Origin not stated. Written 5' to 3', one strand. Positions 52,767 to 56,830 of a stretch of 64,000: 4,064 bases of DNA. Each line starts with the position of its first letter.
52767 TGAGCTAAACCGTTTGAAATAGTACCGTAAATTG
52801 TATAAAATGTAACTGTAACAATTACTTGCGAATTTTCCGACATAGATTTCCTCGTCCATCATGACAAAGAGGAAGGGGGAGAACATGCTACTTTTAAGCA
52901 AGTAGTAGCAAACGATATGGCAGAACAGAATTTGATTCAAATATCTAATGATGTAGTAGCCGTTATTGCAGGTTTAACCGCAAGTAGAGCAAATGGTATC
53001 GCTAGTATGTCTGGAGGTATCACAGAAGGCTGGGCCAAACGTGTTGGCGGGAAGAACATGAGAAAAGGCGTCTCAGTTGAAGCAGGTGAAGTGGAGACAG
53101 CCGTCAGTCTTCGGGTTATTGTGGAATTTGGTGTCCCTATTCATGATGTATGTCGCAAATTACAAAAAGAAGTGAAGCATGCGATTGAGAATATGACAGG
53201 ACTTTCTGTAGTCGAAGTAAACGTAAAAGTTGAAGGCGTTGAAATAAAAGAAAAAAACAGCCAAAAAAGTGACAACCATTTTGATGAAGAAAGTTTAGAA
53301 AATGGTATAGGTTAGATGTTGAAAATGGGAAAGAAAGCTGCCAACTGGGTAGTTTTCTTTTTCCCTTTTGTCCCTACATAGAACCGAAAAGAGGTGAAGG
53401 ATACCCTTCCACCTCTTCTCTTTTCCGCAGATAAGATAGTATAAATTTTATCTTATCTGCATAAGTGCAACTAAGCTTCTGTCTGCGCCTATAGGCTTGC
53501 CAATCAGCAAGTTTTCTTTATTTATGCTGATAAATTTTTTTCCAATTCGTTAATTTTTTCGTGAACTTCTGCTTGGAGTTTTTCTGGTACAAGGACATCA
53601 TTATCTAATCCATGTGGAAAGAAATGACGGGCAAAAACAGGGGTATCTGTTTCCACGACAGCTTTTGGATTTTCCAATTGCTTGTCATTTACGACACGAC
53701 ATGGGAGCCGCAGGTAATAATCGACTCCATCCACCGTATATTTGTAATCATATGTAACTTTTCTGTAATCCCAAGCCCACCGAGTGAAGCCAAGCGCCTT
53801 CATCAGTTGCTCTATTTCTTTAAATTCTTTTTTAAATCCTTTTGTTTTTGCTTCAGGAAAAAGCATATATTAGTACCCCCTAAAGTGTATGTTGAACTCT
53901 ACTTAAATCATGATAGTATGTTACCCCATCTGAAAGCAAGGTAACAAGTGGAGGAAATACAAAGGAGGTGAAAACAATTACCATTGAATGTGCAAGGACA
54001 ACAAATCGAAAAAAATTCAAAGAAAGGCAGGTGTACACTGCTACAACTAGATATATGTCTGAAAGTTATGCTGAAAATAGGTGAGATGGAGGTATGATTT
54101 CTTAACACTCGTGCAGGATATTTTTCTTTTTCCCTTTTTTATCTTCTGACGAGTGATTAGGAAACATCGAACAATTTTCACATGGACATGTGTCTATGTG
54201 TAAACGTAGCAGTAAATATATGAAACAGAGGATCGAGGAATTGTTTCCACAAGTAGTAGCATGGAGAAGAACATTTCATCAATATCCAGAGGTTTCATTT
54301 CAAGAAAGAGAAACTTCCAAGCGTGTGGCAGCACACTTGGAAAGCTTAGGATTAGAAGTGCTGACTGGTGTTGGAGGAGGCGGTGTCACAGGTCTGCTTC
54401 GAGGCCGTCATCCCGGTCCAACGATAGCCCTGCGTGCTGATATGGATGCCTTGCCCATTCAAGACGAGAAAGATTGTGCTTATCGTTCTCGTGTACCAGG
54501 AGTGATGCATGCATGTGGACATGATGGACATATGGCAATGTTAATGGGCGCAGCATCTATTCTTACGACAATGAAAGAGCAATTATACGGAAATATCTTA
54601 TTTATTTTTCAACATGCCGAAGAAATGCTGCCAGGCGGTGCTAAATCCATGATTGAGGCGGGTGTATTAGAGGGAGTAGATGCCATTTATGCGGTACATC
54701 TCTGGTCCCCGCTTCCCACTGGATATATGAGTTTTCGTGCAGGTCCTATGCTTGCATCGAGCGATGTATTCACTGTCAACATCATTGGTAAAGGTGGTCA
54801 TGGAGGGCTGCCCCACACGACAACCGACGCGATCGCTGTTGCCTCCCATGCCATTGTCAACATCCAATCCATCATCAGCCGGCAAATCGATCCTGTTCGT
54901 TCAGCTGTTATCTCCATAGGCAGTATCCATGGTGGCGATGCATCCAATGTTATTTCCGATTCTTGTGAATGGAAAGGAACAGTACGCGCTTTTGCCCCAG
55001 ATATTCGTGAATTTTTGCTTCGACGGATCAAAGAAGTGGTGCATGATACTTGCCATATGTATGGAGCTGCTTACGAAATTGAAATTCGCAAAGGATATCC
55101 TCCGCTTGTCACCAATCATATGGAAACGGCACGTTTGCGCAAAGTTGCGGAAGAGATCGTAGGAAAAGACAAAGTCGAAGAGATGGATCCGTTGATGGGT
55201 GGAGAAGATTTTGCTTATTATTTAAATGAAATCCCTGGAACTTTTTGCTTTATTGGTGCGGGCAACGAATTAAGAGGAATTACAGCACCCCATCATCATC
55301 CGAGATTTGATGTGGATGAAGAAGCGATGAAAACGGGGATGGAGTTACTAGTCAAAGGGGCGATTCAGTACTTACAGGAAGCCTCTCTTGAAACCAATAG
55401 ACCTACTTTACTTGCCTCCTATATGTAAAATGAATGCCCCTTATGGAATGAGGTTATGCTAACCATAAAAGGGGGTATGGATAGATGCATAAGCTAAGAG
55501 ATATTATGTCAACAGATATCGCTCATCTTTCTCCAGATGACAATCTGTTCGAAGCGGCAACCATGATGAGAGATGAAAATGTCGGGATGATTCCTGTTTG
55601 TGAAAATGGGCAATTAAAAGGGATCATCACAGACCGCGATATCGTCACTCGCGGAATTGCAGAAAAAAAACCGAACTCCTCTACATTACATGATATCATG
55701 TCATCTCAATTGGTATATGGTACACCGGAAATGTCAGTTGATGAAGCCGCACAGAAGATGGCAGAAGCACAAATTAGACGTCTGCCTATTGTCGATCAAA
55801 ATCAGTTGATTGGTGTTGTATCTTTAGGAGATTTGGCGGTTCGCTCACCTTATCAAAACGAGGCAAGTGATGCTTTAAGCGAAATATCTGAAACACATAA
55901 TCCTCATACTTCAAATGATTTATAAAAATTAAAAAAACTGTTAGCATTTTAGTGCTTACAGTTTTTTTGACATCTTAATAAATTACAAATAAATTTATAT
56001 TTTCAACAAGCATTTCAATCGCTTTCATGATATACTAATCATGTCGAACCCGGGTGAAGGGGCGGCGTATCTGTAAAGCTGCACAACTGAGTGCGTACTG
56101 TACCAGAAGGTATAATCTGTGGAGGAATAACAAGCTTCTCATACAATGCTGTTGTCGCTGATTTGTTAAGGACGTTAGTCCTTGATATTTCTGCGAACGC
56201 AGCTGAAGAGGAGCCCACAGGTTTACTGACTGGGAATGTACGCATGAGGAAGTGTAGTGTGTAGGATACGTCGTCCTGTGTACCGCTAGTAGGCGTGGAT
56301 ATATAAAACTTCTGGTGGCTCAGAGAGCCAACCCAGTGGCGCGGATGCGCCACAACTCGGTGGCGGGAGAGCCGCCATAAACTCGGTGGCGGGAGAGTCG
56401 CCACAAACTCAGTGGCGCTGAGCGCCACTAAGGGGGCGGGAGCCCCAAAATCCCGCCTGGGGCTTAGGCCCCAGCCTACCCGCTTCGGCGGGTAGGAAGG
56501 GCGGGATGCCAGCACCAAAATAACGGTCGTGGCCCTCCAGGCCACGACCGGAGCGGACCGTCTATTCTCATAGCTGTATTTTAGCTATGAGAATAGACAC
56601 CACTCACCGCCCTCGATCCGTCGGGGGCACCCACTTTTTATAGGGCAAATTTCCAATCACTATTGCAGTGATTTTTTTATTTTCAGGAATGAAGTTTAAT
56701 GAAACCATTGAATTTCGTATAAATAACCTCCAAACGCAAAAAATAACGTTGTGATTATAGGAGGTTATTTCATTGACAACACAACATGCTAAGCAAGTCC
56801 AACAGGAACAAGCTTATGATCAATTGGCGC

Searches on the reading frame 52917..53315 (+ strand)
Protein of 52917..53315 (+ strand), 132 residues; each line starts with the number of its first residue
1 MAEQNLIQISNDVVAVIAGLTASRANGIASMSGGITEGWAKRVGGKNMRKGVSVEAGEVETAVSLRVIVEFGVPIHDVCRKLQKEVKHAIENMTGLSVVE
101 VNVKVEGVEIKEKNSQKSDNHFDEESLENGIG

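Call 91: search_protein_families(library=pfam, proteins=[window:52917-53315:+], max_evalue=0.001)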
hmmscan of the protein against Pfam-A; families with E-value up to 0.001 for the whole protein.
window:52917-53315:+ (132 aa): 1 family
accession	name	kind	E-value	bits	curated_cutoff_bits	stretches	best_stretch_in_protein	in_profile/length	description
PF03780.18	Asp23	-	1.8e-30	105.9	28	1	6-108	4-107/108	Asp23 family, cell envelope-related function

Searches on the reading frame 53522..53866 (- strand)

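Call 91: search_protein_families(library=pfam, proteins=[window:53522-53866:-], max_evalue=0.001)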
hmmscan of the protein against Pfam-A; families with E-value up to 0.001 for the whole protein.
window:53522-53866:- (114 aa): 1 family
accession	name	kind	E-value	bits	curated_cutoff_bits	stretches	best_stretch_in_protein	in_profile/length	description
PF08868.15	YugN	-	5.1e-13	49.6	25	1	9-91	7-89/130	YugN-like family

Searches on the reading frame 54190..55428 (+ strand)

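Call 11: search_protein_families(library=pfam, proteins=[window:54190-55428:+], max_evalue=0.01)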
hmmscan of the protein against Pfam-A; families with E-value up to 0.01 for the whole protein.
window:54190-55428:+ (412 aa): 2 families
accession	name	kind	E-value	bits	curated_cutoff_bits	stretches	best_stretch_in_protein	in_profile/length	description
PF01546.33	Peptidase_M20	-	2.4e-47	161.9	24.6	1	80-389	1-202/206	Peptidase family M20/M25/M40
PF07687.19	M20_dimer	-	1.2e-10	41.7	21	1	194-286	9-101/107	Peptidase dimerisation domain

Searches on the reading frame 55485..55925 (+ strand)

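Call 91: search_protein_families(library=pfam, proteins=[window:55485-55925:+], max_evalue=0.001)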
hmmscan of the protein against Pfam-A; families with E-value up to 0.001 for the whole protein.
window:55485-55925:+ (146 aa): 1 family
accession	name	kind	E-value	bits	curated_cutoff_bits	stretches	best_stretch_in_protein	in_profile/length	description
PF00571.33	CBS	-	1.4e-30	105.8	24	2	5-55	2-53/57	CBS domain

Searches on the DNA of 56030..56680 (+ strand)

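Call 95: search_dna_similar(query=window:56030-56680:+, collection=plasmids, mode=distant, max_evalue=0.01, max_rows=8)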
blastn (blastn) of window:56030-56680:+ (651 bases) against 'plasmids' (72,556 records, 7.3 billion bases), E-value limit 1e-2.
No match.
